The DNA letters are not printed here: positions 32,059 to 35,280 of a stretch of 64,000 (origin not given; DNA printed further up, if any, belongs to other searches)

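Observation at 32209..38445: Three consecutive large cytoplasmic proteins of no recognisable family, attached to a sugar ABC importer locus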

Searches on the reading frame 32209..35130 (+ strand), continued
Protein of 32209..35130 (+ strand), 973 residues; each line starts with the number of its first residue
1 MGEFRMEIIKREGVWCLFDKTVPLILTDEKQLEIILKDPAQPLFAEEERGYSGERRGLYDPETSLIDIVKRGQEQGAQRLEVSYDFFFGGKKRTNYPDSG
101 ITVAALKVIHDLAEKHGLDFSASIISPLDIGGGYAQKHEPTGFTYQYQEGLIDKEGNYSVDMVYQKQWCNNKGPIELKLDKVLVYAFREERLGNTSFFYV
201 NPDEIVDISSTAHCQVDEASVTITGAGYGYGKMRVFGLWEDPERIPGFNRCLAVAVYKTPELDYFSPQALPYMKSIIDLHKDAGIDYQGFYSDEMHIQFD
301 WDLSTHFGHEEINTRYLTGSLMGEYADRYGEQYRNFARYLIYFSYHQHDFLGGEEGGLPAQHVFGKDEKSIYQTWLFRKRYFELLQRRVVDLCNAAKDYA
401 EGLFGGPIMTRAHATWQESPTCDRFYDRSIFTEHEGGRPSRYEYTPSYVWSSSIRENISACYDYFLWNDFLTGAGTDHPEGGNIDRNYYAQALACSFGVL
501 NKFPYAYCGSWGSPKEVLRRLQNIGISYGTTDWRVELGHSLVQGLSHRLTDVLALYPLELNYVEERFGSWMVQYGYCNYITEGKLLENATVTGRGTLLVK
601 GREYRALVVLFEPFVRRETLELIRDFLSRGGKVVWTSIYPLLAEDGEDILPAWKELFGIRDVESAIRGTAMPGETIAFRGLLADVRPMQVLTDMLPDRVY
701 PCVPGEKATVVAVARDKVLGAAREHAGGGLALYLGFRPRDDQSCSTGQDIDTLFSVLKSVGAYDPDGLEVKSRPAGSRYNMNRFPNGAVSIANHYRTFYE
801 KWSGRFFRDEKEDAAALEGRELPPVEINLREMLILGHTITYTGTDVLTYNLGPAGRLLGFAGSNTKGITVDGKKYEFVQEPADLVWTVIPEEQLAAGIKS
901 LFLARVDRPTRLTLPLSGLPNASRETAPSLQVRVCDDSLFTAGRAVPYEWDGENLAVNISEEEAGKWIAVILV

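Call 62: search_protein_families(library=pfam, proteins=[window:32209-35127:+], max_evalue=10)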
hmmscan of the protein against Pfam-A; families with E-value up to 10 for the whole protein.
window:32209-35127:+ (973 aa): 0 families

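Call 67: search_protein_families(library=pfam, proteins=[L006:12278-13990:+, L070:13270-14577:+, L044:3792-5258:+, L075:12829-14292:+, L028:13034-14125:+, L057:335-1024:-, L058:14378-15790:-, L044:12792-14582:+, L036:12902-14374:+, L058:9215-10483:+], max_evalue=0.01)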
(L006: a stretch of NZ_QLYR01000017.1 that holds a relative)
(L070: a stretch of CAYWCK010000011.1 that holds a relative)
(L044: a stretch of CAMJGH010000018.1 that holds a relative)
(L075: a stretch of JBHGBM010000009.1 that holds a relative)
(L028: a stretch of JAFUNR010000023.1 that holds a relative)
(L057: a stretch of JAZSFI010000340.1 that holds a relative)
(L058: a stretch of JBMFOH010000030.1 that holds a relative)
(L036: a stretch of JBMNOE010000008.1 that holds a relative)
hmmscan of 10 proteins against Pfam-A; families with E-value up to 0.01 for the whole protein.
L006:12278-13990:+ (571 aa): 0 families

L070:13270-14577:+ (436 aa): 3 families
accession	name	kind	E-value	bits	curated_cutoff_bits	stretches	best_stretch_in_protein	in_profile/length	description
PF19051.5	GFO_IDH_MocA_C2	-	1e-23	84.6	23.3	1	217-435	44-253/254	Oxidoreductase family, C-terminal alpha/beta domain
PF01408.29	GFO_IDH_MocA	-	2e-14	54.7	24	1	50-170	6-119/120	Oxidoreductase family, NAD-binding Rossmann fold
PF10518.14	TAT_signal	-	0.0084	16.5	22.7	1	4-24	1-21/21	TAT (twin-arginine translocation) pathway signal sequence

L044:3792-5258:+ (489 aa): 2 families
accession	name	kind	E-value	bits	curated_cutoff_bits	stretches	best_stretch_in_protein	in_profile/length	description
PF24856.1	AraA_central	-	1.2e-06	29.4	24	1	206-330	23-139/148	L-arabinose isomerase central domain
PF11762.14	Arabinose_Iso_C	-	5.4e-05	23.4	25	1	357-478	21-143/144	L-arabinose isomerase C-terminal domain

L075:12829-14292:+ (488 aa): 3 families
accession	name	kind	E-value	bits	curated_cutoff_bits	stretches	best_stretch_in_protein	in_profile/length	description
PF00884.28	Sulfatase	-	4.9e-62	210.4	25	1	36-359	1-300/301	Sulfatase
PF16347.10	SGSH_C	-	2.4e-19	70.4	29.3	1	315-456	8-148/154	N-sulphoglucosamine sulphohydrolase, C-terminal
PF01663.27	Phosphodiest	-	7.9e-11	42.6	23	1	40-326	3-249/342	Type I phosphodiesterase / nucleotide pyrophosphatase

L028:13034-14125:+ (364 aa): 1 family
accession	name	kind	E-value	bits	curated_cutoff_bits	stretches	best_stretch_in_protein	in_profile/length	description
PF01208.23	URO-D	-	2.4e-17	63.4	23.9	1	220-360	208-345/346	Uroporphyrinogen decarboxylase (URO-D)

L057:335-1024:- (230 aa): 1 family
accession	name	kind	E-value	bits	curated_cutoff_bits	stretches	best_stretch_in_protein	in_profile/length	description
PF04029.19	2-ph_phosp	-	1.3e-68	230.9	26.4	1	11-225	6-225/226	2-phosphosulpholactate phosphatase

L058:14378-15790:- (471 aa): 0 families

L044:12792-14582:+ (597 aa): 5 families
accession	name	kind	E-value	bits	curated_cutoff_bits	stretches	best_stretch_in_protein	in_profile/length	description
PF02837.24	Glyco_hydro_2_N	-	4.7e-23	82.4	28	1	22-182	3-169/169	Glycosyl hydrolases family 2, sugar binding domain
PF02836.23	Glyco_hydro_2_C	-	2.5e-14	53.6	21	1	300-513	6-211/302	Glycosyl hydrolases family 2, TIM barrel domain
PF22666.2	Glyco_hydro_2_N2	-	4.3e-13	50.1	27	1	73-154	48-129/167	Glycosyl hydrolase 2 galactose-binding domain-like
PF00703.27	Glyco_hydro_2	-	4.2e-09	37.6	23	1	184-293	1-109/109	Glycosyl hydrolases family 2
PF13364.12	BetaGal_ABD2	-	1.5e-06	29.4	23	1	64-145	28-109/112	Beta-galactosidase second all-beta domain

L036:12902-14374:+ (491 aa): 1 family
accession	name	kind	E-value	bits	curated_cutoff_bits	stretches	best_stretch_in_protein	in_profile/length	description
PF00331.26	Glyco_hydro_10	-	6.7e-19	68.7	22.1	1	204-458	50-278/311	Glycosyl hydrolase family 10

L058:9215-10483:+ (423 aa): 0 families

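Call 90: search_solved_structures(query=A5, max_evalue=10, show_alignments=2)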
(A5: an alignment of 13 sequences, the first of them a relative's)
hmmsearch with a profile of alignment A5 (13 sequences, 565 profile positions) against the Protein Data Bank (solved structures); distinct sequences matched with E-value up to 10: 3.
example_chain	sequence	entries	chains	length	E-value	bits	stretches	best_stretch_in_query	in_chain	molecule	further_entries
4acy_A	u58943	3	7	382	5.6e-05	25.1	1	89-190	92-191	ENDO-ALPHA-MANNOSIDASE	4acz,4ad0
4acz_B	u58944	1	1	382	6.7e-05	24.9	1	89-190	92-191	ENDO-ALPHA-MANNOSIDASE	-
7luy_A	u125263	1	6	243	0.83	11.3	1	381-486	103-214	Guanylate kinase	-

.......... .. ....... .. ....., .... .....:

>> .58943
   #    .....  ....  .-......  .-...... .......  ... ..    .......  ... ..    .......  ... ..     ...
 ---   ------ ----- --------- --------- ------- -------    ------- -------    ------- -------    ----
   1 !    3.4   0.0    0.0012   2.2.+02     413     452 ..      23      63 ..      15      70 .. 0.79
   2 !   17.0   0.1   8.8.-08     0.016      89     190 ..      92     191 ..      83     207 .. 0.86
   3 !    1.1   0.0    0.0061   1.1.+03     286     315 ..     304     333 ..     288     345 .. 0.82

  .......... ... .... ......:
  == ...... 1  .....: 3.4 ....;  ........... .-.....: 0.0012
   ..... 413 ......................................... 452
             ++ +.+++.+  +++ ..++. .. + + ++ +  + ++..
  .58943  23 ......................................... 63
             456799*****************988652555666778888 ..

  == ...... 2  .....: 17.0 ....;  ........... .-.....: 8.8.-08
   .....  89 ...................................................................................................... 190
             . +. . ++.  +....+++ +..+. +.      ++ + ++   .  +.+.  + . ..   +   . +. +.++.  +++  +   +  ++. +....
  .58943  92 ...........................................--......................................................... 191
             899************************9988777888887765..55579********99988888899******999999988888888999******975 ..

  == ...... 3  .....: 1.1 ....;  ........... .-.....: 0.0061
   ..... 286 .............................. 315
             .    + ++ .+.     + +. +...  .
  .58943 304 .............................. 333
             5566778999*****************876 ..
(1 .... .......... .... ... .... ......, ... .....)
